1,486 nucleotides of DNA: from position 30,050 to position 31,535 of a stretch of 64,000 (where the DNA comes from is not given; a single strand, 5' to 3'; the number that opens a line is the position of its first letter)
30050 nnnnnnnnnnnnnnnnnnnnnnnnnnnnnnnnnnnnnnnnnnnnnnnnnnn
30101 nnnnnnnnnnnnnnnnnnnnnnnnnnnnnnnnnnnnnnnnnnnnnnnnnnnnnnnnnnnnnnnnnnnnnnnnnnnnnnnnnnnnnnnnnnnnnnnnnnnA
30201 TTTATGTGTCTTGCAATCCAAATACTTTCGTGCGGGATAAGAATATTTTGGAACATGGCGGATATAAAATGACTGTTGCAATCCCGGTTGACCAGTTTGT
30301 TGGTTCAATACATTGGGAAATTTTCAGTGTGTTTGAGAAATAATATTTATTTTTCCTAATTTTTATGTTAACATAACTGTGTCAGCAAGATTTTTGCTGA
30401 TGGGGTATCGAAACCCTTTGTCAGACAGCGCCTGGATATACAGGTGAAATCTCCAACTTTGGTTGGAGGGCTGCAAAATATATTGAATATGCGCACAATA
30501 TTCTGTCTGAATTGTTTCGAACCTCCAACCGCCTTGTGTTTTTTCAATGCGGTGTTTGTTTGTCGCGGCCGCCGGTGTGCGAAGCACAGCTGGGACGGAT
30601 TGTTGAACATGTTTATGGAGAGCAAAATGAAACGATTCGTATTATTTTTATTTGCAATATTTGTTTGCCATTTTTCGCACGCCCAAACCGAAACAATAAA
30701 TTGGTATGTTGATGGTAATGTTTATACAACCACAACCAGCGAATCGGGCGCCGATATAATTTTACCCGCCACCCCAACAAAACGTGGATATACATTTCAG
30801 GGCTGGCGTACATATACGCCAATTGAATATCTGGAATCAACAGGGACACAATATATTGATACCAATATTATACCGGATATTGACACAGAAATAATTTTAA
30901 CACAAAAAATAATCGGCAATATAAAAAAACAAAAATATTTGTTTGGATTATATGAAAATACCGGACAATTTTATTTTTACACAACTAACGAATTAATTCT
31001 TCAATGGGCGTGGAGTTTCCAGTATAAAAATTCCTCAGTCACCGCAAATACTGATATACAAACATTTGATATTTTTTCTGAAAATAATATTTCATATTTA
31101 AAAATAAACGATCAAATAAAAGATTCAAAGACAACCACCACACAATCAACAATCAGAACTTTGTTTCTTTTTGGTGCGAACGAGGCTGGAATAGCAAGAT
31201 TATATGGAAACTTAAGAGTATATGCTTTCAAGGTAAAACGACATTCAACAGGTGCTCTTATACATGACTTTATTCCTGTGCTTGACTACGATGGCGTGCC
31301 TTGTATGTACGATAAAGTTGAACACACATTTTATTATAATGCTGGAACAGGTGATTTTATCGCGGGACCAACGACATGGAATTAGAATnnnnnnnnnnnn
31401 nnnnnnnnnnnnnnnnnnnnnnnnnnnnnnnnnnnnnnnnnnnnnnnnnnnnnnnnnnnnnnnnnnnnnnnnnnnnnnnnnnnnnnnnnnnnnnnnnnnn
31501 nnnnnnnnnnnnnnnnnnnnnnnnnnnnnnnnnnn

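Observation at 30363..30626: Conserved ~260-nt structured 5' leader shared by the cassettes: candidate novel cis-regulatory (riboswitch/attenuator-type) RNA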

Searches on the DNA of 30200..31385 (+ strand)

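Call 8: search_rna_families(source=window, start=30200, end=30800, threshold=evalue, max_evalue=10)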
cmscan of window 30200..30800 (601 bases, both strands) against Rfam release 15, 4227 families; matches with E-value up to 10: 5.
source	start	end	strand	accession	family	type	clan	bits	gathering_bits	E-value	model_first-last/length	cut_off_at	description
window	30461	30538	+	RF02221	sRNA-Xcc1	Gene; sRNA;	-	29.7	53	0.0041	1-87/87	no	sRNA-Xcc1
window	30323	30404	+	RF00069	SNORD24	Gene; snRNA; snoRNA; CD-box;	-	19.5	41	1.7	1-76/76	no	Small nucleolar RNA SNORD24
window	30613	30673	-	RF01666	rox2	Cis-reg;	-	16.7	55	6.9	1-71/71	no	Drosophila rox2 ncRNA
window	30615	30674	-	RF01675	CrcZ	Gene; sRNA;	-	13.2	95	0.27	1-398/398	no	Pseudomonas sRNA CrcZ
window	30456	30530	+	RF04196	MIR5638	Gene; miRNA;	-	7.6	500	7.3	1-464/464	no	MIR5638 microRNA precursor family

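Call 18: search_rna_families(source=window, start=30340, end=30640, threshold=evalue, max_evalue=1, show_alignments=2)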
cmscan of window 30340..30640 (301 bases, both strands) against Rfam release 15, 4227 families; matches with E-value up to 1: 1.
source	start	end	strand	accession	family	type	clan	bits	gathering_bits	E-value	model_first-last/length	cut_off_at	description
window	30461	30538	+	RF02221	sRNA-Xcc1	Gene; sRNA;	-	29.7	53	0.002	1-87/87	no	sRNA-Xcc1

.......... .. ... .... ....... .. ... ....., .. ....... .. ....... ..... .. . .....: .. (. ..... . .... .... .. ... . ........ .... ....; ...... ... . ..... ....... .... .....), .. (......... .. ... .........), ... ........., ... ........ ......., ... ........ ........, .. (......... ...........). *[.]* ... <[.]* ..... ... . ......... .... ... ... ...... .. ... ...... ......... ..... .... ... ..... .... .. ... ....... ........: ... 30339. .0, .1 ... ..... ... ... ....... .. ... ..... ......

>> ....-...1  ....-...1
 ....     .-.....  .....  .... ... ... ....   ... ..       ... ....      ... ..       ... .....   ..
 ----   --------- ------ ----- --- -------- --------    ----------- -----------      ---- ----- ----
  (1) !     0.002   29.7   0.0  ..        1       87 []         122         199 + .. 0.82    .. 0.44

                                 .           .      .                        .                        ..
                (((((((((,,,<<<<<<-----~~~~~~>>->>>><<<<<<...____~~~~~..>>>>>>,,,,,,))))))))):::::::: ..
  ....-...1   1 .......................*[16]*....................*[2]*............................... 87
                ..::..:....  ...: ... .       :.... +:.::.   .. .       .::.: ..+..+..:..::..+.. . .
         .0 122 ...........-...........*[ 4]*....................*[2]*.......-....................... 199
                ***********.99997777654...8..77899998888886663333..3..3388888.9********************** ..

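Call 36: build_rna_model(alignment_id=A5, structure=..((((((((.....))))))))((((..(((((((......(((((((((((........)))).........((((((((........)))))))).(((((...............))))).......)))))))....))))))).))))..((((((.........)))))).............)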
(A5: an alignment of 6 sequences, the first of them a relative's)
Model R1 built from alignment A5 (6 sequences, 190 columns); structure: as given.
model positions 182; base pairs 49; branch points 4; effective number of sequences 1.26; information 0.589 bits per position. Calibrated on 0.2 Mb of random sequence (short: E-values are rough).
structure used (alignment columns):
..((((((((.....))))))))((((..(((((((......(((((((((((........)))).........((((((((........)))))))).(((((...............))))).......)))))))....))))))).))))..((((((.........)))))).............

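Call 37: search_with_rna_model(model_id=R1, sources=[window, L001, L002, L003, L004, L005, L006, L007, L008, L009, L010, L011, L012, L013, L014, L015, L016, L017, L018, L019, L020, L021, L022, L023, L024, L025, L026, L027, L028, L029, L030, L031, L032, L033, L034, L035, L036, L037, L038, L039, L040, L041, L042, L043, L044, L045, L046, L047, L048, L049, L050, L051, L052, L053, L054, L055, L056, L057, L058, L059, L060, L061, L062, L063, L064, L065, L066, L067, L068, L069, L070, L071, L072, L073, L074, L075, L076, L077, L078, L079, L080], max_evalue=0.01, make_alignment=true)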
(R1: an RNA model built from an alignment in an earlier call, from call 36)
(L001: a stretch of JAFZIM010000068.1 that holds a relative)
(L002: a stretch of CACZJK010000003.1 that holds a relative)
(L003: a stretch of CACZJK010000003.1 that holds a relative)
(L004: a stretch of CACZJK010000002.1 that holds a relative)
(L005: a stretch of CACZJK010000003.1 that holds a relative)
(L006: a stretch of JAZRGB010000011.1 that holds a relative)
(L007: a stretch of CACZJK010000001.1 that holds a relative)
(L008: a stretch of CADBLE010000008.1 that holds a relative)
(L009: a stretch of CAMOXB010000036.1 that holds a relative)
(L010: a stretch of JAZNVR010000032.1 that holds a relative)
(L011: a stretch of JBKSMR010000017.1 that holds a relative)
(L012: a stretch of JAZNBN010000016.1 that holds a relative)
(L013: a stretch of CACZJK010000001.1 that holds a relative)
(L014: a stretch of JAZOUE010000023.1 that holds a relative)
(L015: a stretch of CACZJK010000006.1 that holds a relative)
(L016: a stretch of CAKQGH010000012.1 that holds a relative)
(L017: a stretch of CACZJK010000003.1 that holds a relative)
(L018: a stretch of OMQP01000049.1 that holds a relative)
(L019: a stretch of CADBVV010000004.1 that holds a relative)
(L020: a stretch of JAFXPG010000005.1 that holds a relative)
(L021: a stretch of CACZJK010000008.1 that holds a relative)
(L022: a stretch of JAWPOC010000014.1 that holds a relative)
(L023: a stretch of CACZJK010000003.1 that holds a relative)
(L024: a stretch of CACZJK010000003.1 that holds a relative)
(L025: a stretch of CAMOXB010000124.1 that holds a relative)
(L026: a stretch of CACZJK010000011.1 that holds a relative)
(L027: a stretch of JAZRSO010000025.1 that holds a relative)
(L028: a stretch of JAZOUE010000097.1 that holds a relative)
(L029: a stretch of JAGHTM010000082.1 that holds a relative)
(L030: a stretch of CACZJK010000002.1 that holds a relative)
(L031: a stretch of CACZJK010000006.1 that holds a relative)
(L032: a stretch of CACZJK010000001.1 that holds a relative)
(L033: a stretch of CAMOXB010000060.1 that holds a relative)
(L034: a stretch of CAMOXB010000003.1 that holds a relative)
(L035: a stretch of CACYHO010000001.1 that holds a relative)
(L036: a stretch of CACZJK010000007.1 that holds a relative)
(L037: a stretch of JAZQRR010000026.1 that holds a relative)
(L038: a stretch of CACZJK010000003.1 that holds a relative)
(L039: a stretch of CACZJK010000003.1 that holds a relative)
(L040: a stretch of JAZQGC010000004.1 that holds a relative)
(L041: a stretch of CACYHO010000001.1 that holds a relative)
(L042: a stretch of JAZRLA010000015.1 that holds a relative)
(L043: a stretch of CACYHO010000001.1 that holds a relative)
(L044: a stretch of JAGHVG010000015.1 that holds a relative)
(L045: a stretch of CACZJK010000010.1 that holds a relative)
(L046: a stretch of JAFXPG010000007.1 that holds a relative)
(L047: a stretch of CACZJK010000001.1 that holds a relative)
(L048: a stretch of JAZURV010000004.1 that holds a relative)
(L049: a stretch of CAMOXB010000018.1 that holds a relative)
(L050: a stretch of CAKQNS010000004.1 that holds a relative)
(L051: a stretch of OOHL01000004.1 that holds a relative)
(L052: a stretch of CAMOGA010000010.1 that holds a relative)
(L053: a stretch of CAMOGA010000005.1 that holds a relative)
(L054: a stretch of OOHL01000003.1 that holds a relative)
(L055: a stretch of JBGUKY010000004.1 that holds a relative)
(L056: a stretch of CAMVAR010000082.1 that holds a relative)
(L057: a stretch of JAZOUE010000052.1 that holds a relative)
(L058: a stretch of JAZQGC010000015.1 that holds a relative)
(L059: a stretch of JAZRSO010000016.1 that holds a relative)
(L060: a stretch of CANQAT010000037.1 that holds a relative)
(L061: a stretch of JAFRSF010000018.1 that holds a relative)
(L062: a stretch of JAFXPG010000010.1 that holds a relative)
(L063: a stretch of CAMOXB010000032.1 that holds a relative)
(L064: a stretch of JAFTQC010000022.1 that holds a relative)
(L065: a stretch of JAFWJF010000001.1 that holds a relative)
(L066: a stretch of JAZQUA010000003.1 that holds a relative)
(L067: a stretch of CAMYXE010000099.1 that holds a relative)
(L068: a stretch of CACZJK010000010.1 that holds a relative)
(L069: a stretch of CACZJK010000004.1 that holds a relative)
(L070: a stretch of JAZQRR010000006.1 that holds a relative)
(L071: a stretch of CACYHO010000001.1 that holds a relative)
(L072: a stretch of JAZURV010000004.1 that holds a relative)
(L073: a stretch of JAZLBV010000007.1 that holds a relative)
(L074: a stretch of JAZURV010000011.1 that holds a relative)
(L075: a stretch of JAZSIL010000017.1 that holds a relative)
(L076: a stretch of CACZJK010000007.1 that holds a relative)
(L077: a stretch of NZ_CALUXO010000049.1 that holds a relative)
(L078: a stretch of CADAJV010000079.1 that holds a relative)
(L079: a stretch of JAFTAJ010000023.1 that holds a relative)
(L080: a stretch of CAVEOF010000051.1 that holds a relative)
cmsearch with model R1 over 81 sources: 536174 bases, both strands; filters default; matches with E-value up to 0.01: 66.
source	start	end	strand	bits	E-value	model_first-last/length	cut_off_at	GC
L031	2592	2775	+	197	9.1e-57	1-182/182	no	0.43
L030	2702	2885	+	193.8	8.4e-56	1-182/182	no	0.4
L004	2768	2954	+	192.2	2.4e-55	1-182/182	no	0.37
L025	2711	2890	+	190.2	9.9e-55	1-182/182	no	0.4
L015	2806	2984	+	176.1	1.7e-50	1-182/182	no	0.43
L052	1848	2024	+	168.3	3.6e-48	1-182/182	no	0.4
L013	2801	2985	+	167.1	8.3e-48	1-182/182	no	0.41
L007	2800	2985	+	166.7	1.1e-47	1-182/182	no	0.44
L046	2803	2982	+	165.3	3e-47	1-182/182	no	0.43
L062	2786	2972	+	156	1.8e-44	1-182/182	no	0.42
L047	2719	2906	+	151.7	3.7e-43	1-182/182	no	0.42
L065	2422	2603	+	149.8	1.4e-42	1-182/182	no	0.45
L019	2801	2980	+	148.8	2.6e-42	1-182/182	no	0.43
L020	2794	2977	+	148.6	3.2e-42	1-182/182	no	0.39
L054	2799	2980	+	141.8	3.3e-40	1-182/182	no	0.41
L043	2798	2980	+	140.1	1.1e-39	1-182/182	no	0.47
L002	2798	2978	+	137.6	6.1e-39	1-182/182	no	0.42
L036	2645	2827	+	130.8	7e-37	1-182/182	no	0.39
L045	2703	2879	+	128.8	2.8e-36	1-182/182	no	0.41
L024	2793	2982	+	123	1.6e-34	1-182/182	no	0.38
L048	2555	2750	+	118.9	2.7e-33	1-182/182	no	0.4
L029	2796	2978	+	116.3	1.6e-32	1-182/182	no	0.4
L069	2798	2982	+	114.8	4.4e-32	1-182/182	no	0.41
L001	2808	2992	+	108.3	3.9e-30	1-182/182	no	0.39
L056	383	574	+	107.5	6.7e-30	1-182/182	no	0.45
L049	2806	2984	+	106.1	1.8e-29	1-182/182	no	0.41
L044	2751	2941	+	100.7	7.5e-28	1-182/182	no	0.43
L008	2802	2992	+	100.4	9.7e-28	1-182/182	no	0.42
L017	2812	2980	+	97.6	6.4e-27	1-182/182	no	0.37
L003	2794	2979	+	95.8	2.3e-26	1-182/182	no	0.4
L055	2739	2935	+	94.5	5.4e-26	1-182/182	no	0.43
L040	2792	2991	+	88.4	3.8e-24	1-182/182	no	0.41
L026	2837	3020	+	87.7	6e-24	1-182/182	no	0.38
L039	2731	2933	+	79.7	1.5e-21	1-182/182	no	0.42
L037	2774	2982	+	77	1e-20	1-182/182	no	0.39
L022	2756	2980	+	46.1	1.9e-11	1-182/182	no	0.47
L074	2796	2986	+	44.2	7.2e-11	1-182/182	no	0.52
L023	2773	2983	+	44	8.5e-11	1-182/182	no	0.49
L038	2795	2984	+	42.4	2.5e-10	1-182/182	no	0.5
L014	1317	1514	+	42.2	2.8e-10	1-182/182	no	0.49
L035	2788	2980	+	42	3.3e-10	1-182/182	no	0.49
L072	2786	2983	+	41.3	5.4e-10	1-182/182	no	0.45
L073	2714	2947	+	37.1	9.7e-09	1-182/182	no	0.5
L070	2758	2983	+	36.8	1.2e-08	1-182/182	no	0.45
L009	2559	2754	+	35.9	2.3e-08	1-182/182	no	0.49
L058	2757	2983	+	34.6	5.6e-08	1-182/182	no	0.46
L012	2762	2988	+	34.4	6.4e-08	1-182/182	no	0.43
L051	2807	2983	+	33.7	1e-07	1-182/182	no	0.42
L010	2753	2984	+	32.8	1.9e-07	1-182/182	no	0.46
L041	2756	2978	+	29.4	2.1e-06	1-182/182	no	0.43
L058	1463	1668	+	26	2.2e-05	1-182/182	no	0.52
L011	2794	2984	+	25.6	2.8e-05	1-182/182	no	0.5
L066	2657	2873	+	25.5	3e-05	1-182/182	no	0.47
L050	2762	2984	+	25.3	3.4e-05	1-182/182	no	0.47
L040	2783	2983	-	24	8.4e-05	1-182/182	no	0.4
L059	2793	2984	+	23.1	0.00016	1-182/182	no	0.42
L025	2703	2881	-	20.9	0.00076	1-182/182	no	0.4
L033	2763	2985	+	20.8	0.00076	1-182/182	no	0.39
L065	2414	2595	-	18.9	0.0028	1-182/182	no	0.44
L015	2797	2975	-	18.1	0.0051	1-182/182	no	0.42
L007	2712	2768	+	18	0.0053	1-182/182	no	0.33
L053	5958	6021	+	17.2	0.0096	1-182/182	no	0.33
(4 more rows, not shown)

Alignment A6: 66 matches aligned to the model, 429 columns, each read 5' to 3' on its own strand. Consensus structure (alignment columns), stored with it:
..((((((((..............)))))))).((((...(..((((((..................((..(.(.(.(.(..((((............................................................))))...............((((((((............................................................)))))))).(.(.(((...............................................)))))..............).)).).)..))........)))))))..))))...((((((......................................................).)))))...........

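Call 38: search_with_rna_model(model_id=R1, sources=[window, L001, L002, L003, L004, L007, L008, L013, L015, L017, L019, L020, L024, L025, L026, L029, L030, L031, L036, L037, L039, L040, L043, L044, L045, L046, L047, L048, L049, L052, L054, L055, L056, L062, L065, L069], max_evalue=1e-15, make_alignment=true)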
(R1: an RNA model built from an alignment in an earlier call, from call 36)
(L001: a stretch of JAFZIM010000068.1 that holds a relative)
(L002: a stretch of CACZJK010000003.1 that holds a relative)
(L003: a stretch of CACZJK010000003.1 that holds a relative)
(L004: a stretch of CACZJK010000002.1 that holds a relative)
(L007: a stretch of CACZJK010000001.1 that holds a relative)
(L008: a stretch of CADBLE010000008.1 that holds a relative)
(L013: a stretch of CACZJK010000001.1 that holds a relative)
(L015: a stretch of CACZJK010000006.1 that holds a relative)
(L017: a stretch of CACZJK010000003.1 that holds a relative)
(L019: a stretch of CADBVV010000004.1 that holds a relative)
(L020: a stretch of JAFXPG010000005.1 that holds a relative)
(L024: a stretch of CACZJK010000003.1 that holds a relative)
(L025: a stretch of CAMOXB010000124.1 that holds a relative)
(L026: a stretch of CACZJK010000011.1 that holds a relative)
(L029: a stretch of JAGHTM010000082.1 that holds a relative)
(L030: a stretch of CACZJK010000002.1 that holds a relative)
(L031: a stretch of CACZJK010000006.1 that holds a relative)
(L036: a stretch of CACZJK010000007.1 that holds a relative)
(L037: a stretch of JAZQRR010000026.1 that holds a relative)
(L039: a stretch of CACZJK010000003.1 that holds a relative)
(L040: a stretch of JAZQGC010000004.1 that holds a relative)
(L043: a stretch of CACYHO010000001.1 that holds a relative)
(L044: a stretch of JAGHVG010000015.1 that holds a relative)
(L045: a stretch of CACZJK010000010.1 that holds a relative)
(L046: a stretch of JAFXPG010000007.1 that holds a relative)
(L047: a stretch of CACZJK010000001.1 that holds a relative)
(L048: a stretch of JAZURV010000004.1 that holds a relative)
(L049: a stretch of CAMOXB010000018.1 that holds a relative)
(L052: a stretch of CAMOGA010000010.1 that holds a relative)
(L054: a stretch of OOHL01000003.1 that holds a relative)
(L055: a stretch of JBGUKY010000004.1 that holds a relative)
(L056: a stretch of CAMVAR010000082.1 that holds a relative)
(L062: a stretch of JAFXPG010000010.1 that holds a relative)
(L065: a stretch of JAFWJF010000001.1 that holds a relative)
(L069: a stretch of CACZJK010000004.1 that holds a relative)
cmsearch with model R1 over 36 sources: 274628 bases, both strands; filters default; matches with E-value up to 1e-15: 37.
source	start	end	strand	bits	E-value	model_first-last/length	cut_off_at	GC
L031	2592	2775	+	197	4.6e-57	1-182/182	no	0.43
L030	2702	2885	+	193.8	4.3e-56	1-182/182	no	0.4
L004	2768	2954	+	192.2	1.2e-55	1-182/182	no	0.37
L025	2711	2890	+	190.2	5.1e-55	1-182/182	no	0.4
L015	2806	2984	+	176.1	8.5e-51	1-182/182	no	0.43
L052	1848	2024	+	168.3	1.9e-48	1-182/182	no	0.4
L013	2801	2985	+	167.1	4.3e-48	1-182/182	no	0.41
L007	2800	2985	+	166.7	5.8e-48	1-182/182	no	0.44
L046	2803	2982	+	165.3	1.6e-47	1-182/182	no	0.43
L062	2786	2972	+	156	9.5e-45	1-182/182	no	0.42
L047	2719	2906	+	151.7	1.9e-43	1-182/182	no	0.42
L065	2422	2603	+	149.8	7e-43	1-182/182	no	0.45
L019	2801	2980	+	148.8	1.3e-42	1-182/182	no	0.43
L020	2794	2977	+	148.6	1.6e-42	1-182/182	no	0.39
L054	2799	2980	+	141.8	1.7e-40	1-182/182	no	0.41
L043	2798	2980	+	140.1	5.8e-40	1-182/182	no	0.47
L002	2798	2978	+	137.6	3.1e-39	1-182/182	no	0.42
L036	2645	2827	+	130.8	3.6e-37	1-182/182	no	0.39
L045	2703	2879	+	128.8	1.5e-36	1-182/182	no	0.41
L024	2793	2982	+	123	8e-35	1-182/182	no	0.38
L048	2555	2750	+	118.9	1.4e-33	1-182/182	no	0.4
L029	2796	2978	+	116.3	8e-33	1-182/182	no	0.4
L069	2798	2982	+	114.8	2.3e-32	1-182/182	no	0.41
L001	2808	2992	+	108.3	2e-30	1-182/182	no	0.39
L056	383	574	+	107.5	3.4e-30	1-182/182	no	0.45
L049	2806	2984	+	106.1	9.4e-30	1-182/182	no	0.41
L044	2751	2941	+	100.7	3.8e-28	1-182/182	no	0.43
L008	2802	2992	+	100.4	5e-28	1-182/182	no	0.42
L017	2812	2980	+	97.6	3.3e-27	1-182/182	no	0.37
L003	2794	2979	+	95.8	1.2e-26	1-182/182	no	0.4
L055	2739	2935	+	94.5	2.8e-26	1-182/182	no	0.43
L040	2792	2991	+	88.4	1.9e-24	1-182/182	no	0.41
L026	2837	3020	+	87.7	3.1e-24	1-182/182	no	0.38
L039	2731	2933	+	79.7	7.9e-22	1-182/182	no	0.42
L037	2774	2982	+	77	5.3e-21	1-182/182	no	0.39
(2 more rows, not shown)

Alignment A7: 37 matches aligned to the model, 336 columns, each read 5' to 3' on its own strand. Consensus structure (alignment columns), stored with it:
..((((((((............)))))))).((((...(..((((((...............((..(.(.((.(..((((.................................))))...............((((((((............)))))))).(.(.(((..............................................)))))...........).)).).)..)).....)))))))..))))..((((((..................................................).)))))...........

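Call 46: search_rna_families(sources=[L031, L013, L001, L024, L003, L044, L005, L009, L033, L006], threshold=evalue, max_evalue=5)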
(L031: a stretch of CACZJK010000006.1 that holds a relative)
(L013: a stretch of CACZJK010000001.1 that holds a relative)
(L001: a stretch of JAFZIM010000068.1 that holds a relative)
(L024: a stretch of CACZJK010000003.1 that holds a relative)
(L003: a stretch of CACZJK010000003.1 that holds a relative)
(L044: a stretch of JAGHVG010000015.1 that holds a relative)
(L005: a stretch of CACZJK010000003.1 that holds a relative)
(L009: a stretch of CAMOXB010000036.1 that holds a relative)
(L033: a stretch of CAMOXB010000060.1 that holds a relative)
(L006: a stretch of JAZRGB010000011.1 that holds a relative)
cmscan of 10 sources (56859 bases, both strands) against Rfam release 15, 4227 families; matches with E-value up to 5: 22.
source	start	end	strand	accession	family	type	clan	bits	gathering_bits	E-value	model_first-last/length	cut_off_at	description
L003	4219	4291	-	RF00005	tRNA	Gene; tRNA;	CL00001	74.7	29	1.4e-14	1-71/71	no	tRNA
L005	4789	4859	-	RF00005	tRNA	Gene; tRNA;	CL00001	58.7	29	3.5e-10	1-71/71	no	tRNA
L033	2197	2278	+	RF00005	tRNA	Gene; tRNA;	CL00001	53.5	29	9.8e-09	1-71/71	no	tRNA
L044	2843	2918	+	RF02221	sRNA-Xcc1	Gene; sRNA;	-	38.1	53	0.0039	1-87/87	no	sRNA-Xcc1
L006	4604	4732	-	RF02625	WsnRNA46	Gene; sRNA;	-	34.8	65.3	0.002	1-151/151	no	Wolbachia sRNA 46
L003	2878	2953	+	RF02221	sRNA-Xcc1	Gene; sRNA;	-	31.6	53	0.14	1-87/87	no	sRNA-Xcc1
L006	2588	2661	-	RF02414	rli60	Gene; sRNA;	-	30.1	60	4.7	1-191/191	no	Listeria sRNA rli60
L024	2715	2794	+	RF02351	psRNA14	Gene; sRNA;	-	29.1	60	0.75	1-84/84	no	Proteobacteria sRNA psRNA14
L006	4595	4761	+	RF01859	Phe_leader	Cis-reg; leader;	-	28.5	55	1.1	1-125/125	no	Phenylalanine leader peptide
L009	2668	2732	+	RF02221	sRNA-Xcc1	Gene; sRNA;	-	27.8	53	1.1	1-87/87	no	sRNA-Xcc1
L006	2590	2667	-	RF01859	Phe_leader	Cis-reg; leader;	-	26.8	55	2.7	1-125/125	no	Phenylalanine leader peptide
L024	2640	2756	+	RF01769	greA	Cis-reg; leader;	-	26.7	60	1.1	1-124/124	no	Enterobacteria greA leader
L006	2539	2616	+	RF02236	asX2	Gene; sRNA;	-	26.3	70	0.56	1-87/87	no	Xanthomonas sRNA asX2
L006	2586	2650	-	RF02063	STnc350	Gene; sRNA;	-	25.9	60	1.4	1-68/68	no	Salmonella enterica sRNA STnc350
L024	2705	2773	-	RF02621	BSnc120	Gene; sRNA;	-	25.4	114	0.16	1-88/88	no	Brucella sRNA 120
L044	1179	1229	+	RF03260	mir-8229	Gene; miRNA;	-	24.3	45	1.4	1-59/59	no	mir-8229 microRNA precursor family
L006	4600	4733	+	RF02625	WsnRNA46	Gene; sRNA;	-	24.1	65.3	2.1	1-151/151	no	Wolbachia sRNA 46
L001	4207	4277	+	RF00106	RNAI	Gene; antisense;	-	23.6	47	3.8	1-102/102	no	RNAI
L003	4218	4291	+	RF04354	Plastid-ycf2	Cis-reg;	-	23.3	65.7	2.2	1-75/75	no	Plastid-ycf2 5UTR RNA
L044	1819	1893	-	RF01910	mir-511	Gene; miRNA;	CL00140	22.7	80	2.9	1-81/81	no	mir-511 microRNA precursor family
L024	341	368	+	RF01748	nuoG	Cis-reg;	-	21.4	33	3.6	1-43/43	no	nuoG RNA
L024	3840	3882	-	RF01762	whalefall-1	Gene; sRNA;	-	19.7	37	1.5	1-56/56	no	Whalefall-1 RNA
